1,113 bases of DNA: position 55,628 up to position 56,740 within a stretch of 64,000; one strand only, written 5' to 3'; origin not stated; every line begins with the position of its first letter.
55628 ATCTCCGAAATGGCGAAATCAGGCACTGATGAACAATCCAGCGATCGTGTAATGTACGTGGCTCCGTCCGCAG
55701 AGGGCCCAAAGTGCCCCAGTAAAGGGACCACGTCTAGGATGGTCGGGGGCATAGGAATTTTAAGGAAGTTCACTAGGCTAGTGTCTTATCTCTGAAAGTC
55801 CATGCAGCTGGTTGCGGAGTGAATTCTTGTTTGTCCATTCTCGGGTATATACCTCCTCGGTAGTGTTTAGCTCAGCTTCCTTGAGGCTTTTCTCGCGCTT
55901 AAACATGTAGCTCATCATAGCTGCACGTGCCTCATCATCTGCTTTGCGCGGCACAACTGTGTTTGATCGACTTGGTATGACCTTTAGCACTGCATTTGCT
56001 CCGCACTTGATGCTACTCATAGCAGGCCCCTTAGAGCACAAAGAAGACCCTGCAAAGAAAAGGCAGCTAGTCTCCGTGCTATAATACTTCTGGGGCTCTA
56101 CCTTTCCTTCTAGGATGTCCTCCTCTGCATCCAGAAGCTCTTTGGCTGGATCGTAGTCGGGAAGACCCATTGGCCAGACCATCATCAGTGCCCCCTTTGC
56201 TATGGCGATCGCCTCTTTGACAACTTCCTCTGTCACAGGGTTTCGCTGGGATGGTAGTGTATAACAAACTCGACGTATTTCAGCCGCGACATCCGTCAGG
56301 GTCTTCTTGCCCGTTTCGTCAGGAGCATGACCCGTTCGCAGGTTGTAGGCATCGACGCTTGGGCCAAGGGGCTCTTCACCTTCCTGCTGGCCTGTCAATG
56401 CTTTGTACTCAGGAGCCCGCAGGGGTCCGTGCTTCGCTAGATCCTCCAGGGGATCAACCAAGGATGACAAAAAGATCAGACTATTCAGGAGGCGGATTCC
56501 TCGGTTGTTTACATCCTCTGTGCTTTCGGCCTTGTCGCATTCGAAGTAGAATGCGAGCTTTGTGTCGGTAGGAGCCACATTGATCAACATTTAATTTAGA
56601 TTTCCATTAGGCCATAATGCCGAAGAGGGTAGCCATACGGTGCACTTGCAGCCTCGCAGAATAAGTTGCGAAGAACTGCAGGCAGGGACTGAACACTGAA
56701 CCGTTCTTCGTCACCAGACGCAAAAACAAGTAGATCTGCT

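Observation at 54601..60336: Three same-strand genes separated by only 4-5 bp (LRR protein, CFAP298, 1246-aa polytopic membrane protein)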

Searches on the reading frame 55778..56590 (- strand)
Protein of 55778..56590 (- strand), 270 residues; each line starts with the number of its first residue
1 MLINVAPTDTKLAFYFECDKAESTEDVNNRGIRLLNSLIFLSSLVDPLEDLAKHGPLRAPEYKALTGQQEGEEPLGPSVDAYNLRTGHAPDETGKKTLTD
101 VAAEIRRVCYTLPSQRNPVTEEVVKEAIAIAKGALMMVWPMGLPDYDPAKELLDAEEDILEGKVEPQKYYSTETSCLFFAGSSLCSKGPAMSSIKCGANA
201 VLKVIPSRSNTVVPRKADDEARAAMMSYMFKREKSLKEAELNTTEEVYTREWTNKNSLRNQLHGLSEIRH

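Call 7: search_protein_families(library=pfam, proteins=[window:55778-56590:-], max_evalue=0.01)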
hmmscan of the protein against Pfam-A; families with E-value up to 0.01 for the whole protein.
window:55778-56590:- (270 aa): 1 family
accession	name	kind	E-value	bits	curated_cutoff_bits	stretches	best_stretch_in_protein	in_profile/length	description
PF11069.13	CFAP298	-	2.2e-08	34.8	27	1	216-268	45-97/97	Cilia- and flagella-associated protein 298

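Call 21: find_homologous_proteins(query=window:55781-56590:-, max_evalue=0.001)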
Query window:55781-56590:- (270 aa): 2 proteins with E <= 0.001 among 827 candidates.
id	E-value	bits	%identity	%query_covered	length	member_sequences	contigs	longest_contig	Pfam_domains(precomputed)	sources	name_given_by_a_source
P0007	5.4e-176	602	100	100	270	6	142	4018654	PF11069.14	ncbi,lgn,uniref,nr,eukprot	ncbi:hypothetical protein GL50803_0015834 [Giardia duodenalis]|uniref:Uncharacterized protein n=1 Ta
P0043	1.7e-159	547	89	100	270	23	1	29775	PF11069.14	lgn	-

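Call 25: search_solved_structures(query=window:55781-56590:-, max_evalue=1, show_alignments=2)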
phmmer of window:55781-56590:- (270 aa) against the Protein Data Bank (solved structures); distinct sequences matched with E-value up to 1: 7.
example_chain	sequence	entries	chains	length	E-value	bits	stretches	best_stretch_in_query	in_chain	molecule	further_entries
9k9m_A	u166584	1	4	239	4.4e-16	62.7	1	14-186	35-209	Flagellar associated protein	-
8zvm_A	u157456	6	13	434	0.22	14.6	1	23-94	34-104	Citrate synthase, mitochondrial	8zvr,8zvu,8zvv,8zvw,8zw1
8zvl_A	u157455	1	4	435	0.22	14.6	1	23-94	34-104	Citrate synthase, mitochondrial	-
8zvt_A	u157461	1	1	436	0.22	14.6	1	23-94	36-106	Citrate synthase, mitochondrial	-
5uzp_A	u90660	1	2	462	0.24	14.4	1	23-94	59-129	Citrate synthase, mitochondrial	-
5uzq_A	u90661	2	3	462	0.24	14.4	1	23-94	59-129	Citrate synthase | Citrate synthase, mitochondrial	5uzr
6k5v_A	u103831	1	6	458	0.44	13.6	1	24-102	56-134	Citrate synthase 4, mitochondrial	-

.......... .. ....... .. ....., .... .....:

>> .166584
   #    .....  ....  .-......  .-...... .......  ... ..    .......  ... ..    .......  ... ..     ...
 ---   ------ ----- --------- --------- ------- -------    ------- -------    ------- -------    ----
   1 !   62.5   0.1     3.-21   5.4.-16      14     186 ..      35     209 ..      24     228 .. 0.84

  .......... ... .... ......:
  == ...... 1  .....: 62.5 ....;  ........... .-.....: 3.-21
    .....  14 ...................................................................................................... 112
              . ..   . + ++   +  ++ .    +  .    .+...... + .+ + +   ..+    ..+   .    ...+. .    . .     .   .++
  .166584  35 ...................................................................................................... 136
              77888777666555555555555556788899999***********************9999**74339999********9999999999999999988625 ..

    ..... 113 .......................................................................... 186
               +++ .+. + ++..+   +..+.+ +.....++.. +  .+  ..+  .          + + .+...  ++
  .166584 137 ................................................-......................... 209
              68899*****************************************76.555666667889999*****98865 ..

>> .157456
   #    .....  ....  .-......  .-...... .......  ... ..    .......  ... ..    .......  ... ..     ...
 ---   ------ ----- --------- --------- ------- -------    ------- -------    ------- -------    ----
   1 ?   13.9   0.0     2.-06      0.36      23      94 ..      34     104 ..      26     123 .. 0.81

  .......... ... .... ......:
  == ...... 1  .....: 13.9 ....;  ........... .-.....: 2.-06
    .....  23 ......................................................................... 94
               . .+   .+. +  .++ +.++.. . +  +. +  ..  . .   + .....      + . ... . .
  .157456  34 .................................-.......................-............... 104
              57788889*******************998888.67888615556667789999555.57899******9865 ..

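Call 30: search_protein_representatives(protein=window:55781-56590:-)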
Query: 270 residues. Proteins with E-value up to 0.001 (for the whole library): 192; up to 1e-10: 60; up to 1e-30: 3. The best 150 are listed.
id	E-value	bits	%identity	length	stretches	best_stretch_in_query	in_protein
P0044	2.5e-70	253.6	44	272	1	1-269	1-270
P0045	5.7e-48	180.4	36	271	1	9-269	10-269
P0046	5.9e-45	170.5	38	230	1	44-269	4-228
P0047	7.0e-28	114.6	31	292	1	9-269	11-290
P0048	5.0e-24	101.9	30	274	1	7-269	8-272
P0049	4.9e-21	92.1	27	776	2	13-269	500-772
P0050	1.3e-19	87.5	29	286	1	3-269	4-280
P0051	5.6e-19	85.4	28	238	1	36-269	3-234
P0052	1.1e-18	84.4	26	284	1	13-269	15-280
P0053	4.3e-18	82.5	30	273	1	15-269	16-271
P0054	4.6e-18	82.4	30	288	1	29-263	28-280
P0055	1.2e-17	81.0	26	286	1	2-269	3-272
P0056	6.6e-17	78.6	28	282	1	12-269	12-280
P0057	9.2e-17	78.1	28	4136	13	181-237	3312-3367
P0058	1.6e-16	77.3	26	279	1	9-268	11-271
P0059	3.0e-16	76.4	31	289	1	2-264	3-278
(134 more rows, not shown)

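Call 31: list_cluster_members(proteins=[P0044, P0045, P0046, P0047, P0048, P0049, P0050, P0052, P0053, P0059])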
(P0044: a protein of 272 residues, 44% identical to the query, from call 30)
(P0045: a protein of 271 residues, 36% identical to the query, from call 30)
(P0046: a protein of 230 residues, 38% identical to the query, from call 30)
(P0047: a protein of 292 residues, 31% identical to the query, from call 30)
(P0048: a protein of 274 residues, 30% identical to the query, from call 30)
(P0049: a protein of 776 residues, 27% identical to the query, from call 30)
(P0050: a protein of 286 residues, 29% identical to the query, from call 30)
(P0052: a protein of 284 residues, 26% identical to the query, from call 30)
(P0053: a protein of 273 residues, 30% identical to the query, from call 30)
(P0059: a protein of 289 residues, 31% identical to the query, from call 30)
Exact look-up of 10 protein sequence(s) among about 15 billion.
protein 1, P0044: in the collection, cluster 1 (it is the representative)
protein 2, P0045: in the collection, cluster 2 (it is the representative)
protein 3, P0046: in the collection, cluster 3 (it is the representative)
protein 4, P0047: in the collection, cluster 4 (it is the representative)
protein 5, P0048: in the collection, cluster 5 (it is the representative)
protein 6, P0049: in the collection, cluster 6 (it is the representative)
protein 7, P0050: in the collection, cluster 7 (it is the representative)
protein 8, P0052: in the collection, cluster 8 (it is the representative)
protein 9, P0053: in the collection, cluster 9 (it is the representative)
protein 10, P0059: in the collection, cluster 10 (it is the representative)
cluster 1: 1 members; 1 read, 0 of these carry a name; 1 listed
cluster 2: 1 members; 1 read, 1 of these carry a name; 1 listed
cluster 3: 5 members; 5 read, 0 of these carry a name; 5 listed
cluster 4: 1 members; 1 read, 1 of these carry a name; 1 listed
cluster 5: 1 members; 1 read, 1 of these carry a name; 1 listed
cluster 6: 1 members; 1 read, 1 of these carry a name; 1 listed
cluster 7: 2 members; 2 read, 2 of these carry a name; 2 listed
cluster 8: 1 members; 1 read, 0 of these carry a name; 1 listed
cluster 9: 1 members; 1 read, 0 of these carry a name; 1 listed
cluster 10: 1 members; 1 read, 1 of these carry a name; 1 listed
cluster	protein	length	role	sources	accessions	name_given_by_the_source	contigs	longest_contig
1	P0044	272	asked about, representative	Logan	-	-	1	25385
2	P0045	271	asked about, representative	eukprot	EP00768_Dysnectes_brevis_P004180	gnl/Dysnectes_brevis/2983_a3675_734.p1 ...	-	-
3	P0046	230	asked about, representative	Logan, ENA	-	-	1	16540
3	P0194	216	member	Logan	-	-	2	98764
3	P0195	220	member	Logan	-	-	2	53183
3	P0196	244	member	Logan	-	-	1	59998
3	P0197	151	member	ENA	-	-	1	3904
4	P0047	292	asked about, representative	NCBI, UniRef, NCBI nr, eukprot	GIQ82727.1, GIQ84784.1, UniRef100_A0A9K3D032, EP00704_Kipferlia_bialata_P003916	protein of unknown function DUF2870 [Kipferlia bialata] | Uncharacterized protein n=1 Tax=Kipferlia bialata TaxID=797122 RepID=A0A9K3D032_9EUKA | g3916.t1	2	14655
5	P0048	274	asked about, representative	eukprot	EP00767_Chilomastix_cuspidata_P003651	gnl/Chilomastix_cuspidata/3773.p1 ...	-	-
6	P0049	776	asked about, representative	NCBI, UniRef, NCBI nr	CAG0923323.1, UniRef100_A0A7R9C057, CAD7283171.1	unnamed protein product [Notodromas monacha] | Uncharacterized protein n=1 Tax=Notodromas monacha TaxID=399045 RepID=A0A7R9C057_9CRUS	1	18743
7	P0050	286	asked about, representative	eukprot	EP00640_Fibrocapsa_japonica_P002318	CAMPEP_0113936234 /NCGR_PEP_ID=MMETSP1339-20121228/3189_1 /TAXON_ID=94617 ...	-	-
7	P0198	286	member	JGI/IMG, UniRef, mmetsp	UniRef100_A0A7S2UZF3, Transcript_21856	Uncharacterized protein n=1 Tax=Fibrocapsa japonica TaxID=94617 RepID=A0A7S2UZF3_9STRA | Transcript_21856/g.31727 ORF Transcript_21856/g.31727 Transcript_21856/m.31727 ...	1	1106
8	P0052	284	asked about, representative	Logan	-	-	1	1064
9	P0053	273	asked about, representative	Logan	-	-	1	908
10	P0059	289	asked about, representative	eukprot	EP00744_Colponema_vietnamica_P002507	GILI01003915.1.p1 GENE.GILI01003915.1~~GILI01003915.1.p1 ORF type:complete len:290 ...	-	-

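Call 33: find_encoding_contigs(protein=P0044, flank=10000, max_places=4)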
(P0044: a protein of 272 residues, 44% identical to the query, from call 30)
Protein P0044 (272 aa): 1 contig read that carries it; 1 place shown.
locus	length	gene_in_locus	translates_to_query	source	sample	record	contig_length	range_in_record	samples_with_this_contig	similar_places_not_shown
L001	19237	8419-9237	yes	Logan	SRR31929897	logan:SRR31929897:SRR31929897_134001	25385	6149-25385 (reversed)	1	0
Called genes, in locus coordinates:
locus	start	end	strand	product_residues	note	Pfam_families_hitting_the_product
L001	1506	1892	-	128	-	-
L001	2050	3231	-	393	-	PF00481:PP2C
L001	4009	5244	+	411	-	PF00162:PGK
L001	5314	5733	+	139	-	-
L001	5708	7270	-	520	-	-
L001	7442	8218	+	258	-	-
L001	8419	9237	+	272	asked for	PF11069:CFAP298 (weak)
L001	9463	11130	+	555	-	-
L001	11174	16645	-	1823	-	PF00270:DEAD, PF04851:ResIII, PF00271:Helicase_C (weak), PF02889:Sec63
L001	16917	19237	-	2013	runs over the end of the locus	-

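Call 35: find_encoding_contigs(protein=P0194, flank=10000, max_places=3)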
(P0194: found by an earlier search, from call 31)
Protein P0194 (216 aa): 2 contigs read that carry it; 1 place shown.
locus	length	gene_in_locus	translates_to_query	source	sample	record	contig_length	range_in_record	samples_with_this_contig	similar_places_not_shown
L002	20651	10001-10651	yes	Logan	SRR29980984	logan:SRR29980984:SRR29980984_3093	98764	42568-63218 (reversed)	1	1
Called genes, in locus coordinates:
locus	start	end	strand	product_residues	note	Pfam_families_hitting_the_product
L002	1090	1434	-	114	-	-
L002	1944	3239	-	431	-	-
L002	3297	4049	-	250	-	-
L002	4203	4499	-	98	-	-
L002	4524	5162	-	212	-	-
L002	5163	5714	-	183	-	-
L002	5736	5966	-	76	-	-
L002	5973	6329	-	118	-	PF24987:HEAT_EF3_N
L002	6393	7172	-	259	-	-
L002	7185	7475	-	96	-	-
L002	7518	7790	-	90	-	-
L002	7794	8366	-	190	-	-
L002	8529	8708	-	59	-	-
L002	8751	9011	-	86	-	-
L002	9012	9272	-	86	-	-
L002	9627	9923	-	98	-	-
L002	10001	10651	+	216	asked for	-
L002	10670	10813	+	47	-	PF11069:CFAP298 (weak)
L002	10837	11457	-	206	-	-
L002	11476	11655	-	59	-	-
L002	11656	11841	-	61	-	-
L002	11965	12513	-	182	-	-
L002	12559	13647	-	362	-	PF00176:SNF2-rel_dom, PF11496:HDA2-3, PF00271:Helicase_C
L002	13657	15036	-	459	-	PF00385:Chromo (weak), PF00176:SNF2-rel_dom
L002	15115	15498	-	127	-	-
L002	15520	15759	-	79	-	-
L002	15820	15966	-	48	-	-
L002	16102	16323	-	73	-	-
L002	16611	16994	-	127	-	PF00085:Thioredoxin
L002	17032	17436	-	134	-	-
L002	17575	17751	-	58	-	-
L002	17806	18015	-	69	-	-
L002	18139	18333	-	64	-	-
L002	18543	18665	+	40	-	-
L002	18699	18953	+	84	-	-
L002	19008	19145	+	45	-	-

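Call 36: find_encoding_contigs(protein=P0047, flank=10000, max_places=2)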
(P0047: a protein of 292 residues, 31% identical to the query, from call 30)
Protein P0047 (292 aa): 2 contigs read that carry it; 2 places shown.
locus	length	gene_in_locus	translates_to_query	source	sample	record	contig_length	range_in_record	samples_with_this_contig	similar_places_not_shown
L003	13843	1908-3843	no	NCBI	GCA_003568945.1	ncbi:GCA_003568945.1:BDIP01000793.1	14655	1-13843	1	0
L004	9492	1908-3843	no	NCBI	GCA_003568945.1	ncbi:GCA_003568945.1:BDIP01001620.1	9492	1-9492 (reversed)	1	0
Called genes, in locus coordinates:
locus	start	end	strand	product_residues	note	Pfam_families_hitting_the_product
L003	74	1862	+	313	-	PF00149:Metallophos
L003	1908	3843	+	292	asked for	PF11069:CFAP298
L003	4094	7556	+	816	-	-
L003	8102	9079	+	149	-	PF01217:Clat_adaptor_s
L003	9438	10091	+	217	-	PF00687:Ribosomal_L1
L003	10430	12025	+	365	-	PF01145:Band_7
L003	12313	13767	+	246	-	-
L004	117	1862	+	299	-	PF00149:Metallophos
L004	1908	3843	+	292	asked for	PF11069:CFAP298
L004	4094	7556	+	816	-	-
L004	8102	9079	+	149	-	PF01217:Clat_adaptor_s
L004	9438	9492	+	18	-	?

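Call 37: find_encoding_contigs(protein=P0043, flank=6000, max_places=2)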
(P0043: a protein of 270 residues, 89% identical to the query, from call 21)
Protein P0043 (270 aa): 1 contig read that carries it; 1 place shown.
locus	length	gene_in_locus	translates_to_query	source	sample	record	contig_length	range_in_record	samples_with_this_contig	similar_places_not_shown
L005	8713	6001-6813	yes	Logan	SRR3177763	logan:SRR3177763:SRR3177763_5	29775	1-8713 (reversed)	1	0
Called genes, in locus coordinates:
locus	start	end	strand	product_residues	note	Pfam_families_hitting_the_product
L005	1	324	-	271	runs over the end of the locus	-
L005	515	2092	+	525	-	-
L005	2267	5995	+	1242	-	-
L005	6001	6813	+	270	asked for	PF11069:CFAP298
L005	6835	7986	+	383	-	PF12799:LRR_4 (faint), PF14580:LRR_9 (faint), PF13855:LRR_8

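Call 53: search_protein_families(library=pfam, proteins=[L008:2252-5992:+, L005:2267-5992:+, L001:9463-11127:+, L001:7442-8215:+], max_evalue=0.01)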
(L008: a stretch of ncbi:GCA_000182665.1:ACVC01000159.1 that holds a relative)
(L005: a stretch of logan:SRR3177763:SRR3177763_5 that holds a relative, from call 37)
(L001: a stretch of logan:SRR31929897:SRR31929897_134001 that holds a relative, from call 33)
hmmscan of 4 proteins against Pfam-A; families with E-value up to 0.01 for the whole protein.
L008:2252-5992:+ (1247 aa): 1 family
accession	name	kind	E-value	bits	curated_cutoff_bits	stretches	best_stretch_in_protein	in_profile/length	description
PF05041.20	Pecanex_C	-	1.5e-05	25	27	1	1194-1239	168-213/228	Pecanex protein (C-terminus)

L005:2267-5992:+ (1242 aa): 1 family
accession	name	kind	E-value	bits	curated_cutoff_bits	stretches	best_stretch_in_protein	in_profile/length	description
PF05041.20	Pecanex_C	-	3.8e-05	23.7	27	1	1188-1234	167-213/228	Pecanex protein (C-terminus)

L001:9463-11127:+ (555 aa): 0 families

L001:7442-8215:+ (258 aa): 0 families

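Call 67: search_protein_families(library=pfam, proteins=[L008:8504-11722:+], max_evalue=0.001)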
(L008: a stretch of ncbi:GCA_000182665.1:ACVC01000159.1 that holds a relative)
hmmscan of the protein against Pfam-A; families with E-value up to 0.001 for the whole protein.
L008:8504-11722:+ (1073 aa): 1 family
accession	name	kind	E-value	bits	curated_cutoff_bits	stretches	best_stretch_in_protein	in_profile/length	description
PF03302.18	VSP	-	6.9e-96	322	31.4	5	940-1073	271-397/397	Giardia variant-specific surface protein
